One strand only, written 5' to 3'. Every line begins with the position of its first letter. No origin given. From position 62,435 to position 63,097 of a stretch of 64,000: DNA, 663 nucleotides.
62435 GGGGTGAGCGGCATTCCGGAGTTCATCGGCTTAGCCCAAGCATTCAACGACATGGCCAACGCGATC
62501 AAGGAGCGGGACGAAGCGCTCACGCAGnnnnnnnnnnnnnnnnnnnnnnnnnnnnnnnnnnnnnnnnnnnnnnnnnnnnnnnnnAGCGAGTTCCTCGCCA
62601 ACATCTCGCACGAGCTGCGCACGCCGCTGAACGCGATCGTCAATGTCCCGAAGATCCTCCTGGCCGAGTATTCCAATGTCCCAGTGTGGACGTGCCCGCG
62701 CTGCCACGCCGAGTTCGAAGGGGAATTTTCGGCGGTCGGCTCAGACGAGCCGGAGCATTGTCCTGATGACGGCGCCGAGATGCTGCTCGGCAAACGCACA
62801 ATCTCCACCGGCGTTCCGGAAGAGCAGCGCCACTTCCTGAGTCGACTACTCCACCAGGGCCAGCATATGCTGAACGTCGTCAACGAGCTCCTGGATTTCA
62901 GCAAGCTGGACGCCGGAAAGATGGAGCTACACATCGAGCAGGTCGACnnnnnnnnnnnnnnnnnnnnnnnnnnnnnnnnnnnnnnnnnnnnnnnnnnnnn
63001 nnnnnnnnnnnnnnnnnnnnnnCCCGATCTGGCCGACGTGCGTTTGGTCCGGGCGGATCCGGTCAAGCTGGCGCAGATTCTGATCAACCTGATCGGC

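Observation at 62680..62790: Zinc-ribbon-like CxxC...HC insertion between H-box and ATPase domain of the hybrid histidine kinase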

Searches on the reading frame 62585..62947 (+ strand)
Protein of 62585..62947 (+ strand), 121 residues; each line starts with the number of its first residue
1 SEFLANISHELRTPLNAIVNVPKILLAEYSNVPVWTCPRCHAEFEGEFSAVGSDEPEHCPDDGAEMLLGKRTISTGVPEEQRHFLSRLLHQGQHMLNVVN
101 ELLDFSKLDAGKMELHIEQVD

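Call 17: search_protein_representatives(alignment_id=A2)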
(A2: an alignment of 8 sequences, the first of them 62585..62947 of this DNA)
Query: 8 sequences, 110 profile positions. Proteins with E-value up to 0.001 (for the whole library): 157955; up to 1e-10: 533; up to 1e-30: 38. The best 150 are listed.
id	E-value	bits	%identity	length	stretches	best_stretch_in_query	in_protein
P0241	1.3e-48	179.9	-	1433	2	2-109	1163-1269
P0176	1.5e-48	179.8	-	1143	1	1-110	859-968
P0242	2.5e-44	166.2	-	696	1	1-110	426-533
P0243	1.5e-40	154.1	-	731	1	1-110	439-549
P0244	8.6e-38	145.2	-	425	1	1-109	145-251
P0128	1.6e-37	144.3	-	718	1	1-110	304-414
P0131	2.3e-37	143.8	-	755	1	1-110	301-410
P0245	4.1e-37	143.0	-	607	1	1-110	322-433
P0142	1.8e-36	140.9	-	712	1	2-110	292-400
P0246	4.1e-36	139.7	-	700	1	1-110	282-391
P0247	7.4e-36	138.9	-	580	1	1-110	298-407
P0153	1.2e-35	138.3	-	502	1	1-110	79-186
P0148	2.7e-35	137.1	-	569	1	1-110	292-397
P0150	4.7e-35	136.4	-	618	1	1-110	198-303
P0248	6.4e-34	132.7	-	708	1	2-108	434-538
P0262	6.8e-31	123.0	-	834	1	1-110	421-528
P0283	2.0e-26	108.6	-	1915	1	1-110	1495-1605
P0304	7.8e-25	103.5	-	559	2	1-56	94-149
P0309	1.2e-24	102.8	-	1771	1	1-110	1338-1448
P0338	7.0e-23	97.2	-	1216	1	1-110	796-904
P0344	1.1e-22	96.5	-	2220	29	27-73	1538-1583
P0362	5.7e-22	94.2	-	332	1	2-110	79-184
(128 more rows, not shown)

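Call 24: search_solved_structures(query=A2, max_evalue=0.001, show_alignments=3)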
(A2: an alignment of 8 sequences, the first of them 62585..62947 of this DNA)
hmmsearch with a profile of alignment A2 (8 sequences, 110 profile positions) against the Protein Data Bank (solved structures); distinct sequences matched with E-value up to 0.001: 15.
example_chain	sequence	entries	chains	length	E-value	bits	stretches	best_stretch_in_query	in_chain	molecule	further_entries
7n0e_A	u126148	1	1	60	3.8e-12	49.7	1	1-26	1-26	Histidine kinase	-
7z8n_A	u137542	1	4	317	2e-10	44.1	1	1-26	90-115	Histidine kinase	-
3dge_A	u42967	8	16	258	8.9e-09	38.8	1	2-19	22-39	Sensor protein | Histidine kinase | Sensor histidine kinase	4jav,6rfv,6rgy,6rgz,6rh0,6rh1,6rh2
2c2a_A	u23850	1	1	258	8.9e-09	38.8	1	2-19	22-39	SENSOR HISTIDINE KINASE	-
5uht_A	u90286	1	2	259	9e-09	38.8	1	2-19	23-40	Sensor histidine kinase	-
4jas_A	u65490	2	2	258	2.8e-08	37.3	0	2-18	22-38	Histidine kinase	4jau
7n0e_B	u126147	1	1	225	2.9e-08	37.2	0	2-25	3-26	Histidine kinase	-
6dk7_A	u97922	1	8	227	3e-08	37.2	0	2-25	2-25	RetS (Regulator of Exopolysaccharide and Type III Secretion)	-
6dk8_A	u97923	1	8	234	3.3e-08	37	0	2-25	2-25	RetS (Regulator of Exopolysaccharide and Type III Secretion)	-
6azr_A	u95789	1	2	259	7.6e-08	35.8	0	2-19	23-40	Sensor histidine kinase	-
6rh7_A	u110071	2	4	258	3.2e-07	33.8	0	2-19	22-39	Sensor histidine kinase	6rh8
6qrj_A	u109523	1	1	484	2.1e-06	31.2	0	80-110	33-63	Hybrid kinase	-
2i13_A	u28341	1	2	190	3.4e-06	30.5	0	30-71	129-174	Aart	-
4mt8_A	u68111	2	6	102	6.3e-05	26.5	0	2-27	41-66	Ethylene response sensor 1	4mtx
7p8e_A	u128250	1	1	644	0.00027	24.4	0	1-27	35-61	Receiver domain of histidine kinase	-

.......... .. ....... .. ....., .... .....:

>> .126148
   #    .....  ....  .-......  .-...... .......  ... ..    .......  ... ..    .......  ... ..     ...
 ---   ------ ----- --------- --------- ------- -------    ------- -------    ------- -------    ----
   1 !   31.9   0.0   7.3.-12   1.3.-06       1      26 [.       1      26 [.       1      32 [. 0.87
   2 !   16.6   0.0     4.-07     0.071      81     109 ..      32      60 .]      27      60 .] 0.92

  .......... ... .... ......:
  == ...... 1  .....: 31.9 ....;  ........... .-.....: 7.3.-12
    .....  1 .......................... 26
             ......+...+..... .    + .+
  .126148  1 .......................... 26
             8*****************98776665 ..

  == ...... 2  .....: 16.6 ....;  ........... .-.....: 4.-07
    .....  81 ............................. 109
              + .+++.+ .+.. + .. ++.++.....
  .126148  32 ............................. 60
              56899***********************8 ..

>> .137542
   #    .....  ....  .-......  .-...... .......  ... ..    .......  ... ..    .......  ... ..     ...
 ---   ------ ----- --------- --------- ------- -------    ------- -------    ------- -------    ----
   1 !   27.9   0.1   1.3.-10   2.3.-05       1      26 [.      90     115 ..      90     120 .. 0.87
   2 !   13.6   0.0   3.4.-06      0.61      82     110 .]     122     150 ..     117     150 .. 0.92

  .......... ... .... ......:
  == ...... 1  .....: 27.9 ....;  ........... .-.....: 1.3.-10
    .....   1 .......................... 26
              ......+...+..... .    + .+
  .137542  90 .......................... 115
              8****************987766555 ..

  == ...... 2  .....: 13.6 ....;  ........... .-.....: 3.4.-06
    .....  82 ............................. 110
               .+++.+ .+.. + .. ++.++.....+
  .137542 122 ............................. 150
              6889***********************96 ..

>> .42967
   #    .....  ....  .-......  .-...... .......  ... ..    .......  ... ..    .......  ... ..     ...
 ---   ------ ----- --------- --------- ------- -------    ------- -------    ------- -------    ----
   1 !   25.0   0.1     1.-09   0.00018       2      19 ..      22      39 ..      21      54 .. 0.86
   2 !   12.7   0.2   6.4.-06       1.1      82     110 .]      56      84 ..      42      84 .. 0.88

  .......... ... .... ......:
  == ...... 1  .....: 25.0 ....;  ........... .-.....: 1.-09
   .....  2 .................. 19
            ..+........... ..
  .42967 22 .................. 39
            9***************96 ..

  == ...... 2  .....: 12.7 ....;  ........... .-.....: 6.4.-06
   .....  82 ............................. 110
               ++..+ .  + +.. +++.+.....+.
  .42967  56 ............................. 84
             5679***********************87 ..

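Call 25: find_related_loci(query=A2, collection=genome_contigs, flank=6000)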
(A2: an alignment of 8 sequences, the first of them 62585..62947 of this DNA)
Query A2 (121 aa) in genome_contigs; peptide patterns used: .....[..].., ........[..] (x = any residue, [..] = any of these).
600 stretches matched a pattern (row limit reached: there are more); 588 encode a relative of the query (tblastn E <= 1e-3); the best 80 are kept; 80 distinct loci.
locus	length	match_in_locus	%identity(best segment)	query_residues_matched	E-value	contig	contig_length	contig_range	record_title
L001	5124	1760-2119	47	1-116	1e-31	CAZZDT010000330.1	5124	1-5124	MAG TPA_asm: uncultured Bdellovibrionales bacterium isolate binchicken_co76_449 genome assembly, contig: NODE_21420_leng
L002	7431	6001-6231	34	1-121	7e-16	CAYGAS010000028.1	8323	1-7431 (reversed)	MAG TPA_asm: uncultured Nitrospiraceae bacterium isolate ERP108616_co1_40 genome assembly, contig: k119_2064076, whole g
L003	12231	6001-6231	36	1-121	2e-15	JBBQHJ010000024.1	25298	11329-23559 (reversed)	MAG: Gemmatimonadales bacterium isolate Co_metawrap_912 Cmw_912_k141_24316095_length_25298_cov_8.0000, whole genome shot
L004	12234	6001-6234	33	1-121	4e-15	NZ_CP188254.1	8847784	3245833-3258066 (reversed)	Bradyrhizobium sp. McL0615 chromosome, complete genome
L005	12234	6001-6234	34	1-121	1e-14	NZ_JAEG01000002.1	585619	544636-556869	Ciceribacter selenitireducens ATCC BAA-1503 L867DRAFT_scaffold00002.2_C, whole genome shotgun sequence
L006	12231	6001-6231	31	1-121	1e-14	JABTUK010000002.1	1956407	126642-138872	MAG: Anaerolineales bacterium isolate H5_CFX5 seq002, whole genome shotgun sequence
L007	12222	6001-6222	32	1-118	3e-14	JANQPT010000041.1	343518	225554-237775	MAG: Planctomycetales bacterium isolate IP29b_bin.173 k99_2349891, whole genome shotgun sequence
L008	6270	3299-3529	35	1-121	3e-14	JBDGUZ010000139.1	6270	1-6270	MAG: Gemmatimonadota bacterium isolate M3-10_Bin_153 M3-10_Bin_153_scaffold_51680, whole genome shotgun sequence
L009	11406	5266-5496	32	1-121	4e-14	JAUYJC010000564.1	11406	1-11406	MAG: Deltaproteobacteria bacterium isolate C24_metabat.bin.121_sub C24_k141_252543, whole genome shotgun sequence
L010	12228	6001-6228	33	1-120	4e-14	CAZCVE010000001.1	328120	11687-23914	MAG TPA_asm: uncultured Sandaracinaceae bacterium isolate SRP302895_co1_485 genome assembly, contig: NODE_46_length_3281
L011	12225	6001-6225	32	1-119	5e-14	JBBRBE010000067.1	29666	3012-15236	MAG: Chloroflexia bacterium isolate Co_metawrap_2330 Cmw_2330_k141_683224_length_29666_cov_9.9988, whole genome shotgun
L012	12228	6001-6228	29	1-120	1e-13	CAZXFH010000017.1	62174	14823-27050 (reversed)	MAG TPA_asm: uncultured bacterium isolate SRP141376_co1_214 genome assembly, contig: NODE_1245_length_62174_cov_75.29202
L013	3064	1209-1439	33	1-121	1e-13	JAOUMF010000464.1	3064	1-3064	MAG: Alphaproteobacteria bacterium isolate 8_1_July_SF_Bin3 8_1_July_SF_Bin3_scaffold_22424_c1, whole genome shotgun seq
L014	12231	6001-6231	34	1-121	2e-13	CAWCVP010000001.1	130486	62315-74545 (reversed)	MAG: uncultured Candidatus Rokubacteria bacterium isolate MFD00962.bin.2.92 genome assembly, contig: contig_100590, whol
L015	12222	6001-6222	33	1-118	2e-13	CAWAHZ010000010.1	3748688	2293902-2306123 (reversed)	MAG: Bryobacterales bacterium isolate MFD04434.bin.1.11 genome assembly, contig: contig_762, whole genome shotgun sequen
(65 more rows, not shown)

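Call 45: list_cluster_members(proteins=[P0241, P0242, P0243, P0244, P0283, P0309, P0362, P0245, P0262, P0338])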
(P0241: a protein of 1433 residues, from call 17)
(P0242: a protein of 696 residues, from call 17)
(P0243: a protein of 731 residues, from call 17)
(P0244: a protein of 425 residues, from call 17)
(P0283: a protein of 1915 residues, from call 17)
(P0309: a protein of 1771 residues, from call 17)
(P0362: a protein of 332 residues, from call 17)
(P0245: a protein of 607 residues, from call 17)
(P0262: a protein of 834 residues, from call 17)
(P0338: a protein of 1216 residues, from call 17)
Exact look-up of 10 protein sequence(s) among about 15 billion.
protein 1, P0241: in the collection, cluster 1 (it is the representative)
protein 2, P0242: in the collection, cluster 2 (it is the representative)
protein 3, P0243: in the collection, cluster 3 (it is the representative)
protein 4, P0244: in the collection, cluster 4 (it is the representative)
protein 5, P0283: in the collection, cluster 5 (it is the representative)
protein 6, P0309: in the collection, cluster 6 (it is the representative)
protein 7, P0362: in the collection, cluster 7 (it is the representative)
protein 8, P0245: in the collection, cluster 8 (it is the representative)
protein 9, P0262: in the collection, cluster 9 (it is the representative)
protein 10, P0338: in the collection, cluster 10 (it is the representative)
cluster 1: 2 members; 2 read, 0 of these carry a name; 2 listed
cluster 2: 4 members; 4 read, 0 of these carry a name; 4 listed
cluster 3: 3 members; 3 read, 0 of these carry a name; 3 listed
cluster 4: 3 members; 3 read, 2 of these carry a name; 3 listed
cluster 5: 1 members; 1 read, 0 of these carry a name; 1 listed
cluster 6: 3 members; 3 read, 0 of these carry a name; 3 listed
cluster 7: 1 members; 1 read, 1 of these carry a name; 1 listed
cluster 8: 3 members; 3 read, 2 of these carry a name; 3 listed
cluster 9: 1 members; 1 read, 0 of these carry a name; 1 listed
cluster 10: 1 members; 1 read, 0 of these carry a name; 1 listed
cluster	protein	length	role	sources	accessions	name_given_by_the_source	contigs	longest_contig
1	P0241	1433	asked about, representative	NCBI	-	-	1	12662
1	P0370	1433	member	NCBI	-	-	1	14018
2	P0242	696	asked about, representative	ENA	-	-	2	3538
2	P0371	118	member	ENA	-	-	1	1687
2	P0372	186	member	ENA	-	-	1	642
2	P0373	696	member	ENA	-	-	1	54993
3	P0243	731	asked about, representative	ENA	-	-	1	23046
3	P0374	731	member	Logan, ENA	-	-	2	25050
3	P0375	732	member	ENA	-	-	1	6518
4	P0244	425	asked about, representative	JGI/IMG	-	signal transduction histidine kinase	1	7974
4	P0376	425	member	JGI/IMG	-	signal transduction histidine kinase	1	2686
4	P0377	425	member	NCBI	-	-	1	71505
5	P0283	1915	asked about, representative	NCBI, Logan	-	-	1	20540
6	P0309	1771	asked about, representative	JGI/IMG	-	-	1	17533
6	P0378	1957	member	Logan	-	-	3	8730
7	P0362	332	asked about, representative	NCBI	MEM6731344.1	MAG: ATP-binding protein, partial [Myxococcota bacterium]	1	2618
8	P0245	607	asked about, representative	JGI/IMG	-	signal transduction histidine kinase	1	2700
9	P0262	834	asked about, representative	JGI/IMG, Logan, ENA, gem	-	-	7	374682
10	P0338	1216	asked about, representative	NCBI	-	-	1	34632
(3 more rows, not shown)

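Call 46: search_protein_families(library=ncbifam, proteins=[window:62585-62947:+, P0244], max_evalue=0.01)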
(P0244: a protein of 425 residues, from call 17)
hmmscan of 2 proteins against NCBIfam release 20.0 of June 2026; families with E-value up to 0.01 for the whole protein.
window:62585-62947:+ (121 aa): 26 families (the best 25 are shown)
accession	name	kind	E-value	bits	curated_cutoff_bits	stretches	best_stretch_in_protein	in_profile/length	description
NF008318.0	PRK11107.1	equivalog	1.1e-14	53.5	890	2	70-115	316-361/920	two-component sensor histidine kinase BarA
NF041947.1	LuxQ_Vibrio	equivalog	4.2e-13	48.1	1200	2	79-118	504-543/843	quorum-sensing autoinducer 2 sensor kinase/phosphatase LuxQ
NF038297.2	hybrid_HK_HrmK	equivalog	2.7e-12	46.1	725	2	80-121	271-312/607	hybrid histidine kinase/response regulator HrmK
NF011874.0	PRK15347.1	equivalog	3.3e-11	42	852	2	77-120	428-471/921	two component system sensor kinase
TIGR02956.1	TMAO_torS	equivalog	8.3e-11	40.7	676.5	2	75-121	492-538/967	TMAO reductase system sensor histidine kinase/response regulator TorS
NF047465.1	hybrid_HK_LvrA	exception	9.8e-11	40.4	1200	2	76-121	232-277/819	hybrid histidine kinase/response regulator LvrA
NF041593.1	histid_kinase_PdhS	equivalog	1.2e-10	40.1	2000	2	79-120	838-879/1041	cell-division control histidine kinase PdhS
NF045901.1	HisKinLetSLeg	equivalog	6.7e-10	37.6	1650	2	89-117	335-363/906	two-component system sensor histidine kinase LetS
NF050805.1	CellDivHKDivJCaul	equivalog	7.7e-10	37.6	1000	2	2-27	300-325/531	cell cycle sensor histidine kinase DivJ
TIGR02966.1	phoR_proteo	equivalog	2.6e-09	36.5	334.2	2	2-18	116-132/333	phosphate regulon sensor histidine kinase PhoR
NF047874.1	MASE3_PAS_HK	subfamily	3.7e-09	35.9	560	1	2-27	400-425/655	MASE3 domain-containing sensor histidine kinase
NF033092.0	HK_WalK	equivalog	6.5e-09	34.9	725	2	82-121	409-448/594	cell wall metabolism sensor histidine kinase WalK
NF046044.1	PnpS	equivalog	6.6e-09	35.2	400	1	1-19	171-189/390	two-component system histidine kinase PnpS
NF008302.0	PRK11091.1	equivalog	5.9e-08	31.4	838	1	2-27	285-310/779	aerobic respiration two-component sensor histidine kinase ArcB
NF045911.1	TCSHisKinNblS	equivalog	1.5e-05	23.6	1000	0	1-19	389-407/621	two-component system sensor histidine kinase NblS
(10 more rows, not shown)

P0244 (425 aa): 85 families (the best 25 are shown)
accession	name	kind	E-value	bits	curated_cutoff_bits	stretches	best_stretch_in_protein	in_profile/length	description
NF033092.0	HK_WalK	equivalog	1.8e-58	198.6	725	2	227-414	410-593/594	cell wall metabolism sensor histidine kinase WalK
NF046044.1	PnpS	equivalog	1.2e-57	195.8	400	2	223-414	204-390/390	two-component system histidine kinase PnpS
NF047874.1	MASE3_PAS_HK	subfamily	1.6e-56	192.4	560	2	229-417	443-627/655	MASE3 domain-containing sensor histidine kinase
NF041947.1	LuxQ_Vibrio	equivalog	3.6e-56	190.6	1200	2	224-417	505-698/843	quorum-sensing autoinducer 2 sensor kinase/phosphatase LuxQ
TIGR02956.1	TMAO_torS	equivalog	1.3e-55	189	676.5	2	223-420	496-687/967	TMAO reductase system sensor histidine kinase/response regulator TorS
NF008318.0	PRK11107.1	equivalog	2.6e-54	184.7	890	2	227-416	329-519/920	two-component sensor histidine kinase BarA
NF038297.2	hybrid_HK_HrmK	equivalog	2e-53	182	725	2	223-421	270-463/607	hybrid histidine kinase/response regulator HrmK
TIGR02966.1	phoR_proteo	equivalog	1e-51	175.9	334.2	2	222-413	147-333/333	phosphate regulon sensor histidine kinase PhoR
NF011874.0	PRK15347.1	equivalog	1.8e-50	171.9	852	2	232-421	439-620/921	two component system sensor kinase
NF047465.1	hybrid_HK_LvrA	exception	1.4e-43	149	1200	2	225-422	237-429/819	hybrid histidine kinase/response regulator LvrA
NF040691.1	MtrAB_MtrB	equivalog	2.7e-42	145.4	450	2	233-421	315-498/507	MtrAB system histidine kinase MtrB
NF041735.1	hist_kin_RppB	equivalog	1.2e-40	139.6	400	1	222-414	249-438/438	two-component system sensor histidine kinase RppB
NF041210.1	his_kin_PieS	equivalog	1.9e-40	139.3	850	2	229-416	289-471/474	two component system sensor histidine kinase PieS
NF045901.1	HisKinLetSLeg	equivalog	4.1e-40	137.6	1650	2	226-412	328-515/906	two-component system sensor histidine kinase LetS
NF008302.0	PRK11091.1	equivalog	5.3e-40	137.3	838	2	226-418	318-508/779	aerobic respiration two-component sensor histidine kinase ArcB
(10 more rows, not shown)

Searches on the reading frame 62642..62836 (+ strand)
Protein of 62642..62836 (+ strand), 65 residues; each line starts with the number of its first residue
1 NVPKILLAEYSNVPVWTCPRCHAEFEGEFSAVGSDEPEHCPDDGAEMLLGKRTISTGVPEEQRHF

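Call 11: search_protein_families(library=pfam, proteins=[window:62642-62836:+], max_evalue=10)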
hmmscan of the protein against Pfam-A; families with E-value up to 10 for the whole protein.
seq(65 aa): 4 families
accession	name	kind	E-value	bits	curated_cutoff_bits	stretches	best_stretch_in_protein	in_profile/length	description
PF13453.11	Zn_ribbon_TFIIB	-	0.0071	16.2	22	1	9-21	13-25/41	Transcription factor zinc-finger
PF09723.15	Zn_ribbon_8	-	0.037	14.5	34.4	1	17-42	7-31/41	Zinc ribbon domain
PF13005.12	zf-IS66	-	0.072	14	27.3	0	37-55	1-20/46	zinc-finger binding domain of transposase IS66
PF15750.11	UBZ_FAAP20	-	0.1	12.9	25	1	17-32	3-18/35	Ubiquitin-binding zinc-finger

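Call 47: predict_structure(alignment_id=A4)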
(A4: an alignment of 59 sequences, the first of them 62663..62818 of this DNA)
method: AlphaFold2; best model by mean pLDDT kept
length: 52 residues; sequences in the alignment: 59
mean_pLDDT: 82.4   pTM: 0.60
mean pLDDT of the five models: 82.4, 81.2, 79.8, 78.8, 76.9
residues with pLDDT >= 90: 20; 70-90: 21; 50-70: 11; < 50: 0
segments of 3 or more residues with pLDDT < 50: none
pLDDT, mean of each block of 10 residues (from residue 1): 83 91 67 92 83 62
secondary structure, 60 per line:
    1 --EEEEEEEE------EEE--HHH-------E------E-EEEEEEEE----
elements in order: E3-10 E17-19 E41-48

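Call 50: fold_search(model_id=the predicted structure, library=pdb)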
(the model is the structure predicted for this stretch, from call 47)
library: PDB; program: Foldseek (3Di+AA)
matches with E <= 10: 260; with E <= 0.001: 0
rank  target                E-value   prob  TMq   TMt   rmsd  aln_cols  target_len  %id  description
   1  6hms_B                8.3e-02  0.97  0.45  0.03   4.8        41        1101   36  Cryo-EM map of DNA polymerase D from Pyrococcus abyssi in complex with DNA (released 2019-01-30)
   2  9f29_B                1.1e-01  0.97  0.48  0.03   5.0        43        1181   35  Pyrococcus abyssi PolD in complex with Rpa2 winged-helix domain class 1 (composite map) (released 2024-12-04)
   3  7wpi                  2.0e-01  0.97  0.57  0.07   4.1        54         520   15  Methionyl-tRNA synthetase from Staphylococcus aureus complexed with a phenylbenzimidazole inhibitor (released 2022-04-27)
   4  9f2a_B                2.1e-01  0.93  0.48  0.03   5.0        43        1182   35  Pyrococcus abyssi PolD in complex with Rpa2 winged-helix domain class 2 (composite map) (released 2024-12-04)
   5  9a6i_A                2.8e-01  0.95  0.53  0.42   3.1        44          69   25  Integrative model of YDJO-SIGA by crosslinking MS and deep learning (released 2024-09-18)
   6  6t8h_B                3.2e-01  0.85  0.45  0.03   5.1        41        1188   36  Cryo-EM structure of the DNA-bound PolD-PCNA processive complex from P. abyssi (released 2020-03-04)
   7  7wpl                  4.6e-01  0.90  0.55  0.07   3.9        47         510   17  Methionyl-tRNA synthetase from Staphylococcus aureus complexed with ATP (released 2022-04-27)
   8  9c6g_7                4.6e-01  0.69  0.49  0.06   5.4        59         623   20  Mcm double hexamer from human (released 2025-08-27)
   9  5ijl                  4.9e-01  0.80  0.45  0.03   5.1        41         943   36  D-family DNA polymerase - DP2 subunit (catalytic subunit) (released 2016-08-31)
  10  8q67_D                5.6e-01  0.84  0.53  0.06   5.5        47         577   15  Crystal structure of a homohexameric MCM from M. acidophilum (released 2025-03-12)
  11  5yxy_E                5.9e-01  0.66  0.51  0.25   4.7        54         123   20  Crystal structure of the HyhL-HypA complex (form I) (released 2018-06-20)
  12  6wgi_6                5.9e-01  0.63  0.49  0.07   5.4        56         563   21  Atomic model of the mutant OCCM (ORC-Cdc6-Cdt1-Mcm2-7 with Mcm6 WHD truncation) loaded on DNA at 10.5 A resolution (released 2020-07-15)
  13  8q67_A                6.3e-01  0.82  0.55  0.06   5.6        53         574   13  Crystal structure of a homohexameric MCM from M. acidophilum (released 2025-03-12)
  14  9znf_BV               6.3e-01  0.72  0.48  0.48   3.8        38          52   26  Cryo-EM structure of the Methanosarcina acetivorans 70S ribosome in complex with SriA and SriB (released 2026-01-28)
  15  8q67_F                6.3e-01  0.60  0.52  0.06  13.4        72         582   12  Crystal structure of a homohexameric MCM from M. acidophilum (released 2025-03-12)
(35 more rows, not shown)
